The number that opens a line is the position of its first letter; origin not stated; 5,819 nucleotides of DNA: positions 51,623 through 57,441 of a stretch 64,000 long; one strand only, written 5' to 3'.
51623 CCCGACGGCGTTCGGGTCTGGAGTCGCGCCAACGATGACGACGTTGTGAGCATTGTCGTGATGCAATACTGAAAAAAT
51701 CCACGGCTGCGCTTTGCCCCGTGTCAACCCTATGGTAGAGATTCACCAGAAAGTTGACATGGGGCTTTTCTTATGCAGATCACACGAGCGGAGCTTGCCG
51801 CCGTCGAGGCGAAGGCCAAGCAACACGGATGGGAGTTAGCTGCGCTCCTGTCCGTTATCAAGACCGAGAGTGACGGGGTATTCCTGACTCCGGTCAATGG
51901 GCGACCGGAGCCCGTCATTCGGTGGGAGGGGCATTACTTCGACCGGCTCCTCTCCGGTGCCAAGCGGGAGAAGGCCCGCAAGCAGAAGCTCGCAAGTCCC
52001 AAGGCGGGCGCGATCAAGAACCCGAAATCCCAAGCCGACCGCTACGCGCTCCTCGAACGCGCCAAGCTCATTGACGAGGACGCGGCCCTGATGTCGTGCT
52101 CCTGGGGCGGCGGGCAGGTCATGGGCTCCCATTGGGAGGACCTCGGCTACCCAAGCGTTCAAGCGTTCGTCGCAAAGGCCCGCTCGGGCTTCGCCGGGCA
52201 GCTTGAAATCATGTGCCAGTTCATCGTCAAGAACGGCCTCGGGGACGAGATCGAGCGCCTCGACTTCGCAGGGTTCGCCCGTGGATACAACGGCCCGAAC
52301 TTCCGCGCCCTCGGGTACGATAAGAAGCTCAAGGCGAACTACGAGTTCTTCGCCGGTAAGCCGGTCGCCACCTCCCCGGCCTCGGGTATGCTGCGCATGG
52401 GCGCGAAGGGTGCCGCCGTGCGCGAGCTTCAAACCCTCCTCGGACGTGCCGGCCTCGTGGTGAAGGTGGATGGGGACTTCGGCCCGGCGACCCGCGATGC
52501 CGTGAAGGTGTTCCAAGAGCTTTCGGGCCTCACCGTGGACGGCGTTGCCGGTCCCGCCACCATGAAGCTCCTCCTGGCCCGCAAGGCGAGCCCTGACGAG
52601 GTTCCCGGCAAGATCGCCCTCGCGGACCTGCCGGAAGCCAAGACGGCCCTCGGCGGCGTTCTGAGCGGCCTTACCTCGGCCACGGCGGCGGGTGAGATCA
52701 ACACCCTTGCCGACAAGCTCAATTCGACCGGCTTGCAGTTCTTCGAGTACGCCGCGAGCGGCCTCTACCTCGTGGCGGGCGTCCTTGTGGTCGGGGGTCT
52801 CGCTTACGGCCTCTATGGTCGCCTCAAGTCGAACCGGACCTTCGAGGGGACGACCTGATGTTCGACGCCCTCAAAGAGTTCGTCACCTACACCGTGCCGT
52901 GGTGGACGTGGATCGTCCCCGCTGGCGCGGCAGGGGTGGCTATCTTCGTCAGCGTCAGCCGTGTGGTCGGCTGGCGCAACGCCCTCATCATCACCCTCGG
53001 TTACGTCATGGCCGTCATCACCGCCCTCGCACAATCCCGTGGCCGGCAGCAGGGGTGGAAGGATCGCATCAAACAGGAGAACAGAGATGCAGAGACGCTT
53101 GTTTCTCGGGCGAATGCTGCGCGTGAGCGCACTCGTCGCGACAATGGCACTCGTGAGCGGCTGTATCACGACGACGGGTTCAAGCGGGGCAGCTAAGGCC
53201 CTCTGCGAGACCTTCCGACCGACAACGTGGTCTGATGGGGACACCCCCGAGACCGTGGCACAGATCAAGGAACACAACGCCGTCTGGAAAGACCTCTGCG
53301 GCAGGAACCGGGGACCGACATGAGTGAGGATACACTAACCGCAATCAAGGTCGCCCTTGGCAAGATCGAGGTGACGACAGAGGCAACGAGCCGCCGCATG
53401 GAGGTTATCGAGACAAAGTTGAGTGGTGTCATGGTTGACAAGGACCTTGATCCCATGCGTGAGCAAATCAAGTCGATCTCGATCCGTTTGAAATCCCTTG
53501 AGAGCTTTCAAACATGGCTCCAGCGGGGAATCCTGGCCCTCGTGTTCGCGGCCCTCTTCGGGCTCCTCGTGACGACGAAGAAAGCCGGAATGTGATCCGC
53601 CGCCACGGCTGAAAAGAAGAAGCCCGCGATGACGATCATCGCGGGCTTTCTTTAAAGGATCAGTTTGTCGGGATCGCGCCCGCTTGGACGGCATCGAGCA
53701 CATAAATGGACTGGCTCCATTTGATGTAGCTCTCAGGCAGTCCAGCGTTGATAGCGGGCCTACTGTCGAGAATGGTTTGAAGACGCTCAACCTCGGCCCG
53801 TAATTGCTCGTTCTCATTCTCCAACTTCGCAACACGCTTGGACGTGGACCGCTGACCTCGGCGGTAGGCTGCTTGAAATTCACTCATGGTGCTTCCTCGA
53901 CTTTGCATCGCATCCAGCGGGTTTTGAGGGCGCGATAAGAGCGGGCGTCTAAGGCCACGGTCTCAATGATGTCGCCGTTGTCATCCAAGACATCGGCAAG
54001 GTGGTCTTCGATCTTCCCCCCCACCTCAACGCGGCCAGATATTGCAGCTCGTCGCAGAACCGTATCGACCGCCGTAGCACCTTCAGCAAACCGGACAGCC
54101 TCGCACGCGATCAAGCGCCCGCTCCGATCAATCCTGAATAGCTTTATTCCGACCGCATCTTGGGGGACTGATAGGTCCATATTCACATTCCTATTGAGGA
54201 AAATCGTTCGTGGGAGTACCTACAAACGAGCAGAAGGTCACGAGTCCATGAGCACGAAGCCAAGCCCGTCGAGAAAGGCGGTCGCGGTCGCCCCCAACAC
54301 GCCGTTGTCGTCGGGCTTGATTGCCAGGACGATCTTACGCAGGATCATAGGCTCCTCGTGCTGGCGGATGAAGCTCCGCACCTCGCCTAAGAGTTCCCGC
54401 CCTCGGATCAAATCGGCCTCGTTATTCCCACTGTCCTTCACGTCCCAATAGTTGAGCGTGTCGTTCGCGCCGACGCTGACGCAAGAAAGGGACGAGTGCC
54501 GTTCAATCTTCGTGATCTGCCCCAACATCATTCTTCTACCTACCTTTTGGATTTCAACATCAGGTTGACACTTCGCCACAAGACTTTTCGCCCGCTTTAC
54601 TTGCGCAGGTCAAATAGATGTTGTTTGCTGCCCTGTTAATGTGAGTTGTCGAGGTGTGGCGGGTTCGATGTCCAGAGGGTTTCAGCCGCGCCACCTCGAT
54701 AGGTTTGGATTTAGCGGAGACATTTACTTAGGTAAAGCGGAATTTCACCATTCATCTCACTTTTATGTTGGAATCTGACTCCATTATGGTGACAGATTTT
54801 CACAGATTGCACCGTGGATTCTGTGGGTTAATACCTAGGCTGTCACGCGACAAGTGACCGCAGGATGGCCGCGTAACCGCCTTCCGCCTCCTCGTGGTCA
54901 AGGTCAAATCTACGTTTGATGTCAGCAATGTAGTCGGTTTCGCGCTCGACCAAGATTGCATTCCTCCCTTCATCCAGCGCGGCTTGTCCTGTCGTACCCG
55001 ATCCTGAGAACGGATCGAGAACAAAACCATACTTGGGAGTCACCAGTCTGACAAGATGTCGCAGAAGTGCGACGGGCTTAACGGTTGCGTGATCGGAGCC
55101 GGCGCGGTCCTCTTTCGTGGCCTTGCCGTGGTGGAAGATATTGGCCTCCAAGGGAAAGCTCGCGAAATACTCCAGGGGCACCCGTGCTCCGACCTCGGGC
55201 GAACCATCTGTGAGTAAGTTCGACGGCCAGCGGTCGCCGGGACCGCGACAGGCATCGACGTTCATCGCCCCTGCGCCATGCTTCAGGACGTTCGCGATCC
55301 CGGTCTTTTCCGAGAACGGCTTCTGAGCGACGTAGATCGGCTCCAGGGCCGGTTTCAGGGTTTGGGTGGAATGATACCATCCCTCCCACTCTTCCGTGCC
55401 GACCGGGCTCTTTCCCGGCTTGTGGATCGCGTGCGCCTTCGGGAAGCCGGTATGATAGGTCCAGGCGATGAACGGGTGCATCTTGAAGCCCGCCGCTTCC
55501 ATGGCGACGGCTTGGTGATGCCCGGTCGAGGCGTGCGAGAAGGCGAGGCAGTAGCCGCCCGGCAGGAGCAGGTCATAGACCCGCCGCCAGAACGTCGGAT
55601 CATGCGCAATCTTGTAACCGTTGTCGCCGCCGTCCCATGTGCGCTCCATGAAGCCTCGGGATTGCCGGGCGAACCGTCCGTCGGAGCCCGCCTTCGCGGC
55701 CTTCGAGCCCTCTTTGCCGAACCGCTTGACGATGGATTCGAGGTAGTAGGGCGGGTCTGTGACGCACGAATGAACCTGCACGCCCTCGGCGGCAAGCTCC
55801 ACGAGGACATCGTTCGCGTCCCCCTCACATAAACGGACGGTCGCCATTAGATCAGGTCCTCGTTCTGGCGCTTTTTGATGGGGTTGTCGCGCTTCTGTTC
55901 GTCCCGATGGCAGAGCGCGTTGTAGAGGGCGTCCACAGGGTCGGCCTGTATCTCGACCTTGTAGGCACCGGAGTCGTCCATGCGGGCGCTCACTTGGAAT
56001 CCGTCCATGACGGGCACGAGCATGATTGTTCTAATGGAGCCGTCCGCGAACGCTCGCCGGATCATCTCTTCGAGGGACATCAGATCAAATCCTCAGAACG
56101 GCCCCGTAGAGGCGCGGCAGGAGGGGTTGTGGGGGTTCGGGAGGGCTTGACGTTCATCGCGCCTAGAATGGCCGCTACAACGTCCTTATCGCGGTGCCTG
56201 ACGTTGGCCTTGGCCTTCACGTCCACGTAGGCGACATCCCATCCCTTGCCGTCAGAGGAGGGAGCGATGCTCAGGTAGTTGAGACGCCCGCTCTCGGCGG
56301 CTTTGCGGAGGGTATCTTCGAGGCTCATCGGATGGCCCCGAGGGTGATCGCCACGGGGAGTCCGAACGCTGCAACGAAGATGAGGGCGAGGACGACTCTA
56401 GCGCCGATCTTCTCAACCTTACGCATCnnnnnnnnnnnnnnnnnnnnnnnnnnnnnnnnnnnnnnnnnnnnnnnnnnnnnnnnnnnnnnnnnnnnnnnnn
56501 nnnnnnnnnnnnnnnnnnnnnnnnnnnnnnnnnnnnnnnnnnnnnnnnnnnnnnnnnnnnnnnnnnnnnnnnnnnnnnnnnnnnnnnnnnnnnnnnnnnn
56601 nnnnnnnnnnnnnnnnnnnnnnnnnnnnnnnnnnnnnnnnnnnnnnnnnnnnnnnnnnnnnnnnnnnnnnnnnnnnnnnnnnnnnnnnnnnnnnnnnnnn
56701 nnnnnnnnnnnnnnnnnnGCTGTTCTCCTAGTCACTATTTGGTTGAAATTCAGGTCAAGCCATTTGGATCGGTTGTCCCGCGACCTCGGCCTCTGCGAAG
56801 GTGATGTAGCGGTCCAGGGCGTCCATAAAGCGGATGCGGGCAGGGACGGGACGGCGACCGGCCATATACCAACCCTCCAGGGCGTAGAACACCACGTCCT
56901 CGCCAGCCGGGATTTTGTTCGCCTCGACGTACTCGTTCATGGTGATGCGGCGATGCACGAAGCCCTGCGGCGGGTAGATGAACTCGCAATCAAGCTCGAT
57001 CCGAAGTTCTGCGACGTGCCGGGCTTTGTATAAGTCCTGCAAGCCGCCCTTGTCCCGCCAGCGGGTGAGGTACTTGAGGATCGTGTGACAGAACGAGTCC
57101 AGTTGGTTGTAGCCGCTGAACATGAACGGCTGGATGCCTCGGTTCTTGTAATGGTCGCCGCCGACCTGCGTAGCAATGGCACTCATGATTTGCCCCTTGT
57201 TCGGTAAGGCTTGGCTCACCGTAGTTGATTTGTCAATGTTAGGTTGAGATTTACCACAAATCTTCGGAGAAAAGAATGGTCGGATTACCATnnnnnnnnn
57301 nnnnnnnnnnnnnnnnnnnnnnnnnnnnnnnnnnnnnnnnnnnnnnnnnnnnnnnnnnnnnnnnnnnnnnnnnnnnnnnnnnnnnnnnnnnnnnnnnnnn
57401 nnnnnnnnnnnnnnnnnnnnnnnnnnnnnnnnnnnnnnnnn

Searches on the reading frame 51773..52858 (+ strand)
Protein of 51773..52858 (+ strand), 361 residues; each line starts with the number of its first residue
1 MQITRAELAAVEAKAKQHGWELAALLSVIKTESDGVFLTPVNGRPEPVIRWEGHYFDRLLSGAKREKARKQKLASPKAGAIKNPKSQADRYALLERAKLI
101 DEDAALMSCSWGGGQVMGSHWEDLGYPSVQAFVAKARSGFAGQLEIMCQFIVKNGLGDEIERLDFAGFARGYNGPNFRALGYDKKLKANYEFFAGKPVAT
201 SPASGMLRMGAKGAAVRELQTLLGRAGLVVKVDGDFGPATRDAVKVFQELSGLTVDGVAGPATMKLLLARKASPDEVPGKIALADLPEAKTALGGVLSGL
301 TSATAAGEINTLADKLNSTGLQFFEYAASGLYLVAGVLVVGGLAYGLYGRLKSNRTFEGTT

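Call 18: search_protein_families(library=phrogs, proteins=[window:51773-52858:+], max_evalue=0.00001)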
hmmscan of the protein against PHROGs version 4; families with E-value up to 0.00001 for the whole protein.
window:51773-52858:+ (361 aa): 8 families
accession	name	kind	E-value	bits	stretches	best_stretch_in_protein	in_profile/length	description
phrog_1224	-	head and packaging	2.1e-79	268.8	1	7-354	75-430/438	endolysin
phrog_2860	-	head and packaging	1.5e-40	140.1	1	11-195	8-188/189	endolysin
phrog_2649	-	lysis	3.5e-16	60.8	1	192-273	160-242/261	endolysin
phrog_1493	-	lysis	3.5e-15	57.1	1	195-273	226-311/394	endolysin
phrog_6707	-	lysis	3.3e-08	33.7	1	208-279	180-253/311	endolysin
phrog_17214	-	lysis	1.6e-07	32.3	1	203-270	242-315/322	endolysin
phrog_1512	-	lysis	4.8e-07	31.1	1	199-266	169-241/314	endolysin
phrog_16428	-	lysis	5.5e-06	26.3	1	229-265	480-516/520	endolysin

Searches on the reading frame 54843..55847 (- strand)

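Call 6: search_protein_families(library=pfam, proteins=[window:54843-55847:-], max_evalue=0.01)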
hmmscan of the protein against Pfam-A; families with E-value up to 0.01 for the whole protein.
window:54843-55847:- (334 aa): 1 family
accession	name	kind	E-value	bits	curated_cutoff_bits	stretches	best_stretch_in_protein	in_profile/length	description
PF01555.25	N6_N4_Mtase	-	9.7e-27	94.8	26.7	1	25-311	1-220/221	DNA methylase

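Call 7: search_protein_families(library=phrogs, proteins=[window:54843-55847:-], max_evalue=0.001)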
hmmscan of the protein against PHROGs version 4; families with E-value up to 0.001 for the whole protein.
window:54843-55847:- (334 aa): 9 families
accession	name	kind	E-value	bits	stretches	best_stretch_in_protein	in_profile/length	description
phrog_67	-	other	3.9e-42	146.2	1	3-318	123-347/743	DNA methyltransferase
phrog_3008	-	other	3.3e-28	99.6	1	244-320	141-217/244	DNA methyltransferase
phrog_498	-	other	5.9e-20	72.3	1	5-315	202-421/633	DNA methyltransferase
phrog_23148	-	unknown function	3.5e-13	50.9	1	237-307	68-139/165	-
phrog_8769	-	other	2.5e-12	47.5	1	262-309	1-48/71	methyltransferase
phrog_18293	-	other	1.1e-11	45.8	1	249-319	42-112/119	methyltransferase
phrog_23085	-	unknown function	1.5e-09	38.7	1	236-319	27-111/138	-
phrog_6952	-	other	1.1e-07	32.9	1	252-311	113-172/181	DNA methyltransferase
phrog_6025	-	other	2e-07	31.8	0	67-140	48-119/192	DNA methyltransferase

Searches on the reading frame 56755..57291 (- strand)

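Call 6: search_protein_families(library=pfam, proteins=[window:56755-57291:-], max_evalue=0.01)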
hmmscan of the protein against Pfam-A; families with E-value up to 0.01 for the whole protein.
window:56755-57291:- (178 aa): 1 family
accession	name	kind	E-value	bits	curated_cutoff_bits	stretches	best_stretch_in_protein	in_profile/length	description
PF11753.13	DUF3310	-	0.00013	22.4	24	1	46-92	5-57/60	Protein of unknwon function (DUF3310)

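Call 7: search_protein_families(library=phrogs, proteins=[window:56755-57291:-], max_evalue=0.001)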
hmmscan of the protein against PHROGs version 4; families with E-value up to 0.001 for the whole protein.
window:56755-57291:- (178 aa): 7 families
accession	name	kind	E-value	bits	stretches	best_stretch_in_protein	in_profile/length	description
phrog_5839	-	unknown function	1.1e-20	74.9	1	36-142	1-107/128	-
phrog_236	-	other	3.8e-11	44.2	1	35-103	234-307/431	nucleotide kinase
phrog_10946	-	unknown function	9.4e-09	36.7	1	36-100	2-65/133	-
phrog_26149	-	other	1.1e-07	33.1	1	32-108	86-161/176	deoxynucleoside monophosphate kinase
phrog_1689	-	other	0.0002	22.3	1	59-99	190-232/243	nucleotide kinase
phrog_11324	-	other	0.00034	22.2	1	60-101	28-71/139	nucleotide kinase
phrog_4943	-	unknown function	0.00057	21.4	1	65-100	119-158/166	-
